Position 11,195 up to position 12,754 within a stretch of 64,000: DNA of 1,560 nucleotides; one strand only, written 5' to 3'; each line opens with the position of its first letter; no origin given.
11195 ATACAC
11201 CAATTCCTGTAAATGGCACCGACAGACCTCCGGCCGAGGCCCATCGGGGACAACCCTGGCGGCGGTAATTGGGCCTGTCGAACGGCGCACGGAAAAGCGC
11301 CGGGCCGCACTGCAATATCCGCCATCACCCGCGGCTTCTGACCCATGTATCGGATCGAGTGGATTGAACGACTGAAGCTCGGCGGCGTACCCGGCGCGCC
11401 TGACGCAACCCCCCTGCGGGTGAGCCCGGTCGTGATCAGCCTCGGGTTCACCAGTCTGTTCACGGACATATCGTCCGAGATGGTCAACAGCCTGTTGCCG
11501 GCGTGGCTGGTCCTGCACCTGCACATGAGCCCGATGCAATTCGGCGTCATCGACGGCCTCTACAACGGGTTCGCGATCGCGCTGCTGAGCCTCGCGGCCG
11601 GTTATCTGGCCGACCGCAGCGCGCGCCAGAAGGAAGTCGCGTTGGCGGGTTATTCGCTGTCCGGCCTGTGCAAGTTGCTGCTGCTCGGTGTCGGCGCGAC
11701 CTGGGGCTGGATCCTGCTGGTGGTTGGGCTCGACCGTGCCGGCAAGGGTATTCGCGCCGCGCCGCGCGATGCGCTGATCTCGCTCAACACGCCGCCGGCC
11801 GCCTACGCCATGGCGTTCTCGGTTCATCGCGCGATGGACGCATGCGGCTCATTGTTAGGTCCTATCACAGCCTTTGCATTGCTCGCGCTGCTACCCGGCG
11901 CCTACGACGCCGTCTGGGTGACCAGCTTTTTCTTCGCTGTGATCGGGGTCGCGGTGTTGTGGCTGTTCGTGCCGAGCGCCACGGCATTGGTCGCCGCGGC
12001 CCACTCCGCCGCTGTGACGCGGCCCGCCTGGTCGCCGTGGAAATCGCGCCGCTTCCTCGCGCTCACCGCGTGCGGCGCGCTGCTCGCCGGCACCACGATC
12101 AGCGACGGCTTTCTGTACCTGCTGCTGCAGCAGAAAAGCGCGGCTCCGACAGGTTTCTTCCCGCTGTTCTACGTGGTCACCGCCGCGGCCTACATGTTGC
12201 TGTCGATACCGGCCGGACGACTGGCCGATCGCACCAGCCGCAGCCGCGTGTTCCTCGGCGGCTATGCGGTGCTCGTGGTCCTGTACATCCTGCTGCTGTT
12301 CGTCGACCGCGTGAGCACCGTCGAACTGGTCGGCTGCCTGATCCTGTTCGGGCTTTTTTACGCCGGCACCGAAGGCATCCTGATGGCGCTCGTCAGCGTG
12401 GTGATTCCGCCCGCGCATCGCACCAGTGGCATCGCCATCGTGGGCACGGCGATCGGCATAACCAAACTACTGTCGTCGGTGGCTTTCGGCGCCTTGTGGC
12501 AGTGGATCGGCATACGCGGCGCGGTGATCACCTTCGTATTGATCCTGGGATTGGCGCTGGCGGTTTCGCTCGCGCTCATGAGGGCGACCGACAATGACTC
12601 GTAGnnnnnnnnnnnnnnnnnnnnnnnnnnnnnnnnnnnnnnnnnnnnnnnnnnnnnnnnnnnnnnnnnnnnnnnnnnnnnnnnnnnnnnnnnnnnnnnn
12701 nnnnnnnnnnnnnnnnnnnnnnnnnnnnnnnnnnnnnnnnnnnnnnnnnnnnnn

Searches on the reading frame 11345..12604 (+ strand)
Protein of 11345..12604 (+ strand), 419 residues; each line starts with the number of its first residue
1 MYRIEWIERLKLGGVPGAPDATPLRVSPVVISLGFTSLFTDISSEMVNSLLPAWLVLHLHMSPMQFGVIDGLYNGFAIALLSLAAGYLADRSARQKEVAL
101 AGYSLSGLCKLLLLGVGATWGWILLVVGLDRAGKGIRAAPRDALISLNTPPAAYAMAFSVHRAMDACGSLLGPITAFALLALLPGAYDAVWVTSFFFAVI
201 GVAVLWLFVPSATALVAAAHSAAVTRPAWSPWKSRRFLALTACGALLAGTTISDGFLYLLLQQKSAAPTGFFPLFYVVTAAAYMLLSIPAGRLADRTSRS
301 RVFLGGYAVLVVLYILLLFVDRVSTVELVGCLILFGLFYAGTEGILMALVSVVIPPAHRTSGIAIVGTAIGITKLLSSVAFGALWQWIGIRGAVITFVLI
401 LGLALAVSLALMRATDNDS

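Call 12: search_protein_families(library=ncbifam, proteins=[window:11345-12604:+], max_evalue=0.00001)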
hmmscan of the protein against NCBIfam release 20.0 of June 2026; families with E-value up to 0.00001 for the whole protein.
window:11345-12604:+ (419 aa): 0 families

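Call 52: search_protein_families(library=pfam, proteins=[window:11345-12604:+], max_evalue=0.01)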
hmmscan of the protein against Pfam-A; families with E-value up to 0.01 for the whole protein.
window:11345-12604:+ (419 aa): 2 families
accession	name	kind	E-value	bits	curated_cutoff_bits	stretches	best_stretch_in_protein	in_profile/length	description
PF07690.21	MFS_1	-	1.6e-31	110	33.4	2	34-263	2-230/347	Major Facilitator Superfamily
PF13347.12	MFS_2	-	0.00012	21.2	27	1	158-382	136-371/427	MFS/sugar transport protein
